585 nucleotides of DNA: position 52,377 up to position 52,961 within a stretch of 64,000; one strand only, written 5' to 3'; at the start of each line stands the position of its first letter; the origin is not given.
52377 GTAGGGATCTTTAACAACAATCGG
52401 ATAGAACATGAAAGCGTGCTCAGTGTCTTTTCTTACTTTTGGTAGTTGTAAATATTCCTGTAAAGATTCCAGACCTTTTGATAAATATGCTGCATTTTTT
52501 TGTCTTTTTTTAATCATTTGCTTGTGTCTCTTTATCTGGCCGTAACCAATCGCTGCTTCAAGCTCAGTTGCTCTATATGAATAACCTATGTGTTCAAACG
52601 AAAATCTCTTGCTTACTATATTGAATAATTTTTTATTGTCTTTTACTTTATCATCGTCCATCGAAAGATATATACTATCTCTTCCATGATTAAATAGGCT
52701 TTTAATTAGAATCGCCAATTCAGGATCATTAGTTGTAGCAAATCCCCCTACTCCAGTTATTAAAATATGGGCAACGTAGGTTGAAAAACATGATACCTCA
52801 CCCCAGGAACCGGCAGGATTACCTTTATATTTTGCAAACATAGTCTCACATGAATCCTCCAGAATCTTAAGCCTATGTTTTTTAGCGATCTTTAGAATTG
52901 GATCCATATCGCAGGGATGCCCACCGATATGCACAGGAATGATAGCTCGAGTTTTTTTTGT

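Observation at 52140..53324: DegT-family enzyme with His in place of the PLP-binding Lys: signature of NDP-4-keto-6-deoxyhexose 3-dehydrases (3,6-dideoxyhexose pathway)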

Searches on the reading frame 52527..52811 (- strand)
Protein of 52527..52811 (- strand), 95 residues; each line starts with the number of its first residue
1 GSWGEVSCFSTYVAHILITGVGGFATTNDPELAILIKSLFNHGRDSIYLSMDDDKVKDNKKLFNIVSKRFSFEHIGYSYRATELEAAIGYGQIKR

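Call 43: search_solved_structures(query=window:52527-52811:-, max_evalue=0.01, show_alignments=5)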
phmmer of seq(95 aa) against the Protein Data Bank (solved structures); distinct sequences matched with E-value up to 0.01: 14.
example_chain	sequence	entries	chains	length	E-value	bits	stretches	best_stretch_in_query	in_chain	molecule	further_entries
3bcx_A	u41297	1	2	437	2.6e-07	34.3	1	1-95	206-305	CDP-6-deoxy-L-threo-D-glycero-4-hexulose-3-dehydrase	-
3bn1_A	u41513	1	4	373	2.9e-07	34.1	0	1-45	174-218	Perosamine synthetase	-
3dr7_A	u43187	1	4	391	3.3e-07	33.9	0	1-45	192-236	Putative perosamine synthetase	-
3dr4_A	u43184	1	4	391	4.5e-07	33.5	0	1-45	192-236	Putative perosamine synthetase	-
7b0m_AAA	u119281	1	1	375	1.3e-06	32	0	1-46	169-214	Sugar aminotransferase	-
3bb8_A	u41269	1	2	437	4.4e-06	30.3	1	1-95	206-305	CDP-4-keto-6-deoxy-D-glucose-3-dehydrase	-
9wvy_A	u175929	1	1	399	8.8e-05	26.2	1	1-94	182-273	Putative NDP-4-keto-6-deoxyglucose-3-dehydratase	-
7b0d_A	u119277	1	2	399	0.00055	23.6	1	1-48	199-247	Glutamine--scyllo-inositol transaminase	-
7n63_A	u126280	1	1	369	0.0016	22.1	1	1-44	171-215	Putative aminotransferase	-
8vr3_A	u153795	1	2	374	0.0027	21.4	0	1-44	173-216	DegT/DnrJ/EryC1/StrS aminotransferase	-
8vr5_A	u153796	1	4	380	0.0027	21.4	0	1-44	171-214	DegT/DnrJ/EryC1/StrS aminotransferase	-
2gms_A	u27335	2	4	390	0.0046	20.7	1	1-95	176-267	Putative pyridoxamine 5-phosphate-dependent dehydrase, Wbdk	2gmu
9bgp_A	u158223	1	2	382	0.0049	20.6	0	2-45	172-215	aminotransferase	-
9bgr_A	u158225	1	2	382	0.0067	20.1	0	2-45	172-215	aminotransferase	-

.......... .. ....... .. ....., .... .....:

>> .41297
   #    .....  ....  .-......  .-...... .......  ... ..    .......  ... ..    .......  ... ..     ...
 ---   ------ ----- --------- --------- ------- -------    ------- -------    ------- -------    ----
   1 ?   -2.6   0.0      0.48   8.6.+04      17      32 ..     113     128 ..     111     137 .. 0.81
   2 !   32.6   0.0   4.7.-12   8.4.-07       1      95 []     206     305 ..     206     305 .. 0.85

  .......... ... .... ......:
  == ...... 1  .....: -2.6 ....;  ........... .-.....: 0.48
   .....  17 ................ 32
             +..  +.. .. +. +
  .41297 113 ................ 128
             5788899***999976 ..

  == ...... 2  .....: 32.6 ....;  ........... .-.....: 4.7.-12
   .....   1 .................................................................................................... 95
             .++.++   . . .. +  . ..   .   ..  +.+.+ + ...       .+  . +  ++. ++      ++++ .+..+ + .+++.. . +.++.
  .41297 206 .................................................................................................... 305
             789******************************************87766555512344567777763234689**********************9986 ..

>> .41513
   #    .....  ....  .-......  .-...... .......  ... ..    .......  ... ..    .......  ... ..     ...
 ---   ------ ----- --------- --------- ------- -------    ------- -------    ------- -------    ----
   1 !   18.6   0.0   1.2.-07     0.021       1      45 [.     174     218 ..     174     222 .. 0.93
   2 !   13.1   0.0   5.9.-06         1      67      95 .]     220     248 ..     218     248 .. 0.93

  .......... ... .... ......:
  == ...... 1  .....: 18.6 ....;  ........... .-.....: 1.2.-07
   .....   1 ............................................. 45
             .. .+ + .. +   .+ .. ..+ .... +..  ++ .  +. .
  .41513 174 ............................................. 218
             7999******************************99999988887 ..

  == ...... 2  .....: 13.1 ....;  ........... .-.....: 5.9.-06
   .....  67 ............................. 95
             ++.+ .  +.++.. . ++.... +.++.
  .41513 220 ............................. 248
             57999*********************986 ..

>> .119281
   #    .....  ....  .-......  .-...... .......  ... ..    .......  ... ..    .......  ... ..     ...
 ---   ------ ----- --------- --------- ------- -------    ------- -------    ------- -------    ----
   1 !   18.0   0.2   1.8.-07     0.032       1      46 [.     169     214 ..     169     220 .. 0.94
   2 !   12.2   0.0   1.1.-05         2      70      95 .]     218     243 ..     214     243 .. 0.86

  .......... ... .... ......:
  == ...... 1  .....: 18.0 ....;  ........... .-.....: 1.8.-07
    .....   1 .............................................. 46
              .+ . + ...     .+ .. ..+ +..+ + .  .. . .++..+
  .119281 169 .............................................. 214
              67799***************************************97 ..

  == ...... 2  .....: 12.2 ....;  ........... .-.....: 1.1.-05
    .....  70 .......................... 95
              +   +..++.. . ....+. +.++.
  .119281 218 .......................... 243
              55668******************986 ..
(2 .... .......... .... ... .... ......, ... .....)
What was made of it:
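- Tried and rejected: A query around the His loop did not rank ColD in the printed alignments (call 43).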
